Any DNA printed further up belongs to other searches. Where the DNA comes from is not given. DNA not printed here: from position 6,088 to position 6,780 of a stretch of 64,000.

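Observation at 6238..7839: Divergent ClpX paralogue with a novel acidic N-terminal domain and a degenerate IGF loop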

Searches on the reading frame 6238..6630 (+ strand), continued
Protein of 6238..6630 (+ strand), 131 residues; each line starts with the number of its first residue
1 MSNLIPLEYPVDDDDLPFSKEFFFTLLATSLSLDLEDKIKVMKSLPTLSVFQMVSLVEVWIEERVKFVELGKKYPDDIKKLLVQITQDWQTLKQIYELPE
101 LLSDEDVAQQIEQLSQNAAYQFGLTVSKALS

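Call 65: find_encoding_contigs(protein=P0132, flank=8000, max_places=2)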
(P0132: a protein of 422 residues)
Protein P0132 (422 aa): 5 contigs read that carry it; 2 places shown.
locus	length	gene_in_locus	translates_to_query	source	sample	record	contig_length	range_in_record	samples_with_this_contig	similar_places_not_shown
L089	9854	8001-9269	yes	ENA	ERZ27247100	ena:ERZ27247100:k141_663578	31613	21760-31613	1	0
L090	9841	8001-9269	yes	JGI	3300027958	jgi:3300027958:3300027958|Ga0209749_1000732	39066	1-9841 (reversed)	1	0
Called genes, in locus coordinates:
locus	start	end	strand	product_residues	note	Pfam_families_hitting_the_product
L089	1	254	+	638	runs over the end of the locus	PF00012:HSP70, PF06723:MreB_Mbl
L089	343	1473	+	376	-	-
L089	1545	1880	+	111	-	-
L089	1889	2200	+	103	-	-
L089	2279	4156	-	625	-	PF14522:Cytochrome_C7 (faint), PF14537:Cytochrom_c3_2 (faint)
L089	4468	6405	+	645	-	PF02743:dCache_1 (weak), PF00672:HAMP (weak), PF00512:HisKA, PF02518:HATPase_c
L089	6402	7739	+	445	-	PF00072:Response_reg, PF07728:AAA_5 (faint), PF00158:Sigma54_activat, PF14532:Sigma54_activ_2, PF25601:AAA_lid_14, PF02954:HTH_8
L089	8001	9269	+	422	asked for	PF04471:Mrr_cat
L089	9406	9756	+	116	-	-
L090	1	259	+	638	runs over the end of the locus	PF00012:HSP70, PF06723:MreB_Mbl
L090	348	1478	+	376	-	-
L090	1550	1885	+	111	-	-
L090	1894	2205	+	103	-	-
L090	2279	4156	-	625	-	PF14522:Cytochrome_C7 (faint), PF14537:Cytochrom_c3_2 (faint)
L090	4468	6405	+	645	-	PF02743:dCache_1 (weak), PF00672:HAMP (weak), PF00512:HisKA, PF02518:HATPase_c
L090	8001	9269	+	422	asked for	PF04471:Mrr_cat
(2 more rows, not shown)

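Call 68: fold_search(model_id=the predicted structure, library=viral)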
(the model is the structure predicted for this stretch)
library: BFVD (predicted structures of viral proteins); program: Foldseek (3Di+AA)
matches with E <= 10: 27; with E <= 0.001: 0
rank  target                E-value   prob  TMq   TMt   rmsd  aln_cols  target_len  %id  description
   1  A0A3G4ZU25            2.4e+00  0.10  0.33  0.32  13.5       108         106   17  EamA domain-containing protein [Edafosvirus sp.]
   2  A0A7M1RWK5            3.8e+00  0.16  0.27  0.21   8.9        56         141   18  Uncharacterized protein [uncultured phage cr10_1]
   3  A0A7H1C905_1          4.1e+00  0.04  0.21  0.03  14.7       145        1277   12  Replicase large subunit (Fragment) [Serbia virga-like virus 1]
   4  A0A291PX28            4.3e+00  0.04  0.22  0.11  12.5       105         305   16  Nucleoprotein (Fragment) [human metapneumovirus]
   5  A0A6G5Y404            5.1e+00  0.05  0.24  0.28  12.1        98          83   12  (no name in the UniProt tables at hand)
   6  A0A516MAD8            5.4e+00  0.14  0.35  0.36   4.7        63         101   14  (no name in the UniProt tables at hand)
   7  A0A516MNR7            5.7e+00  0.21  0.38  0.45   3.6        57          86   21  (no name in the UniProt tables at hand)
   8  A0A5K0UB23            6.4e+00  0.06  0.23  0.07  14.2        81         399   21  AAA domain protein [Yasminevirus sp. GU-2018]
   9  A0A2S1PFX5            7.1e+00  0.06  0.31  0.20  12.6        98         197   17  Uncharacterized protein [Pseudomonas phage 98PfluR60PP]
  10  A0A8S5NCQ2            7.1e+00  0.05  0.18  0.29  11.2        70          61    8  InsA C-terminal domain [Siphoviridae sp. ctOyJ30]
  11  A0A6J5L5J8            7.1e+00  0.04  0.22  0.28  20.4        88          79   15  Uncharacterized protein [uncultured Caudovirales phage]
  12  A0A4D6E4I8            7.5e+00  0.02  0.17  0.19  11.5        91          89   11  (no name in the UniProt tables at hand)
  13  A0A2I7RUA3            8.0e+00  0.07  0.33  0.20   8.3       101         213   17  (no name in the UniProt tables at hand)
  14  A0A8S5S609            8.0e+00  0.03  0.28  0.25  11.6       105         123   13  Uncharacterized protein [Podoviridae sp. ctsUe5]
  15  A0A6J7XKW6            8.4e+00  0.04  0.25  0.08  11.7        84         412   12  Uncharacterized protein [uncultured Caudovirales phage]
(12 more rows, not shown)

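Call 75: list_cluster_members(proteins=[P0123, P0125, P0126, P0127, P0128, P0129, P0130, P0133, P0134, P0138])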
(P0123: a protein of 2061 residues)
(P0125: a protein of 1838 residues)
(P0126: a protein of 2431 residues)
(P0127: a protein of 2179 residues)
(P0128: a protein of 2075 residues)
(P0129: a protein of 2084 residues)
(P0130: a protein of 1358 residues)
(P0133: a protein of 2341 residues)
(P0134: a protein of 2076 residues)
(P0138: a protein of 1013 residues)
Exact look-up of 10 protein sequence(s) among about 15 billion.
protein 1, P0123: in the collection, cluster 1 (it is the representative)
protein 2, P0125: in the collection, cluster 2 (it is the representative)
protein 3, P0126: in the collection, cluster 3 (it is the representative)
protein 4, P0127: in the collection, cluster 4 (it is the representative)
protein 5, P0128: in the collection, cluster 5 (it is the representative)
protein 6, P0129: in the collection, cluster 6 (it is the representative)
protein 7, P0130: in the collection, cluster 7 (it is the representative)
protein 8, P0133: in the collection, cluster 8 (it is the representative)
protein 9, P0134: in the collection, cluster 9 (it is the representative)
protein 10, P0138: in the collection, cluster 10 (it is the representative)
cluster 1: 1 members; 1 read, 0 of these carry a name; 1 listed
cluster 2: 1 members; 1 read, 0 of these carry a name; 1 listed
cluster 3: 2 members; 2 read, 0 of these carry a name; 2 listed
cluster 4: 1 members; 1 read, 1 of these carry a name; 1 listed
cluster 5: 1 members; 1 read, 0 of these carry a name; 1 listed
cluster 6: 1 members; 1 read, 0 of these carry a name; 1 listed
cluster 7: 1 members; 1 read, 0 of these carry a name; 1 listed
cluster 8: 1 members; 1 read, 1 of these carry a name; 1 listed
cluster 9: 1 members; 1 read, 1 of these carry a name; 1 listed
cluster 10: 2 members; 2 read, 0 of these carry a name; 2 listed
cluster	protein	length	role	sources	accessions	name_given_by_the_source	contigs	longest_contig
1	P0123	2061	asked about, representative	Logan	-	-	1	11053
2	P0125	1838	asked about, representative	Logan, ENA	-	-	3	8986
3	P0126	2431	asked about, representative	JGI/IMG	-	-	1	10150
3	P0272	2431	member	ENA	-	-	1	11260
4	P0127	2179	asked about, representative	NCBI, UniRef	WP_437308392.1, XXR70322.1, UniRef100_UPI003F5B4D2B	SIR2 family protein [Sorangium sp. So ce388] | SIR2 family protein n=1 Tax=Sorangium sp. So ce388 TaxID=3133309 RepID=UPI003F5B4D2B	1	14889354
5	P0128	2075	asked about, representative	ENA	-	-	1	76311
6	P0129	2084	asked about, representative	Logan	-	-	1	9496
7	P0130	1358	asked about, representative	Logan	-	-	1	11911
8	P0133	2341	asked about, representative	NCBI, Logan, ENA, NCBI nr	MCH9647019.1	MAG: hypothetical protein K0U98_02205 [Deltaproteobacteria bacterium] | hypothetical protein [Deltaproteobacteria bacterium]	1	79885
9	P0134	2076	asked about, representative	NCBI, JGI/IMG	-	hypothetical protein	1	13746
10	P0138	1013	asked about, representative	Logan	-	-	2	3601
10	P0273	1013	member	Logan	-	-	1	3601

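Call 84: find_encoding_contigs(protein=P0128, flank=10000, max_places=1)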
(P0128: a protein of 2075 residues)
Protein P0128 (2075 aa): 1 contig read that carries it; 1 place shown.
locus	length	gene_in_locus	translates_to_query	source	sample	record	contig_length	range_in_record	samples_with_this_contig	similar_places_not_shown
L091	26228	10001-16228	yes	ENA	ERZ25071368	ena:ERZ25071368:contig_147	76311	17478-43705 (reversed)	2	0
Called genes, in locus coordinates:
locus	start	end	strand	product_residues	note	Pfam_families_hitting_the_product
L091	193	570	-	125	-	PF20239:DUF6596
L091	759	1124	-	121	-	-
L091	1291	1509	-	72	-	-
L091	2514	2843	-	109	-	-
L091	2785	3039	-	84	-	-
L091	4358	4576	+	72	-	-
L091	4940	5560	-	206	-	-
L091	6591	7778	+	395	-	-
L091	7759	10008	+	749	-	PF13191:AAA_16 (faint), PF00515:TPR_1 (faint)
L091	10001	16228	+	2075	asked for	PF13289:SIR2_2, PF25199:nSTAND_NTPase5 (weak)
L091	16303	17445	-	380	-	PF03572:Peptidase_S41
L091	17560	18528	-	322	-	PF13379:NMT1_2 (faint), PF09084:NMT1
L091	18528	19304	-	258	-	PF00528:BPD_transp_1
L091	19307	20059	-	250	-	PF13555:AAA_29 (faint), PF00005:ABC_tran, PF13304:AAA_21 (faint)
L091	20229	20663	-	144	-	PF03653:UPF0093, PF05425:CopD (weak)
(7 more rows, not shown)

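Call 85: find_encoding_contigs(protein=P0133, flank=10000, max_places=1)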
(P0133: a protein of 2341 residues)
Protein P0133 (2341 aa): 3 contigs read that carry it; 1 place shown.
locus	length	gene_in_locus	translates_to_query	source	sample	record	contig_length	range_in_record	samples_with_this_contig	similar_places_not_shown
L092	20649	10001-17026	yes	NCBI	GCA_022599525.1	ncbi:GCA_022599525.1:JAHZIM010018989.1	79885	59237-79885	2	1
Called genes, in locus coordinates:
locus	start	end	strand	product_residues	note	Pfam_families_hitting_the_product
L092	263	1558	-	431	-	PF00144:Beta-lactamase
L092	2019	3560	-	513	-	PF01738:DLH (faint), PF02129:Peptidase_S15 (weak), PF00561:Abhydrolase_1 (weak), PF12146:Hydrolase_4, PF12697:Abhydrolase_6, PF00326:Peptidase_S9 (faint)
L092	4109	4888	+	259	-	PF03067:LPMO_10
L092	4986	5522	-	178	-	-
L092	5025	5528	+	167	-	PF00005:ABC_tran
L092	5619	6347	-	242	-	PF11376:DUF3179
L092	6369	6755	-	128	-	PF11376:DUF3179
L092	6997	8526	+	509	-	PF13541:ChlI, PF00493:MCM (faint), PF01078:Mg_chelatase, PF00158:Sigma54_activat (faint), PF07728:AAA_5, PF13335:Mg_chelatase_C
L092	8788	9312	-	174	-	-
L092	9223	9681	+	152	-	PF00665:rve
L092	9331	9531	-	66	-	-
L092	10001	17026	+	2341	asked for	PF27260:Y4jQ, PF00512:HisKA, PF02518:HATPase_c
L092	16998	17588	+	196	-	PF00072:Response_reg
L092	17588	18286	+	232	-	-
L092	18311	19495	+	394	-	PF00082:Peptidase_S8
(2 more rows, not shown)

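Call 86: find_encoding_contigs(protein=P0127, flank=10000, max_places=1)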
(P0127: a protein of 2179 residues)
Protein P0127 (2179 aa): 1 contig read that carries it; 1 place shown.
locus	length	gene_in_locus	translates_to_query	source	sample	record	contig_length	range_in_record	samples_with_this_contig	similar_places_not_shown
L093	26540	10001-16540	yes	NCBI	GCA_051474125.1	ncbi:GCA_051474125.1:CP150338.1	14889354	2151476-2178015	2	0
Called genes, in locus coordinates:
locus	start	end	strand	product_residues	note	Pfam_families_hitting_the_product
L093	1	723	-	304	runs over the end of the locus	PF01370:Epimerase, PF05368:NmrA, PF01073:3Beta_HSD (weak), PF13460:NAD_binding_10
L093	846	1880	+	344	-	PF12852:Cupin_6, PF00165:HTH_AraC (faint), PF12833:HTH_18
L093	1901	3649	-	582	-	PF07969:Amidohydro_3, PF01979:Amidohydro_1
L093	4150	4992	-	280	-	PF00165:HTH_AraC, PF12833:HTH_18, PF00165:HTH_AraC (weak)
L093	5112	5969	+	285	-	-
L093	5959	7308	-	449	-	PF00989:PAS (faint), PF08448:PAS_4 (faint), PF08447:PAS_3, PF13188:PAS_8 (weak), PF13426:PAS_9 (weak), PF01740:STAS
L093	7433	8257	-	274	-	-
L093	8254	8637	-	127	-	PF04545:Sigma70_r4, PF08281:Sigma70_r4_2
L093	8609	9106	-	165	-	PF01966:HD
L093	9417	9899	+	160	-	-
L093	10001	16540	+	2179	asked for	PF00931:NB-ARC, PF03781:FGE-sulfatase, PF13289:SIR2_2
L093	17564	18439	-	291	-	PF00702:Hydrolase, PF13419:HAD_2 (weak)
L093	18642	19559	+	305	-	PF00126:HTH_1, PF03466:LysR_substrate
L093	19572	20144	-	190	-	-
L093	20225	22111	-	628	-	PF00009:GTP_EFTU, PF01926:MMR_HSR1 (faint), PF03144:GTP_EFTU_D2, PF22042:EF-G_D2, PF00679:EFG_C, PF21018:BipA_C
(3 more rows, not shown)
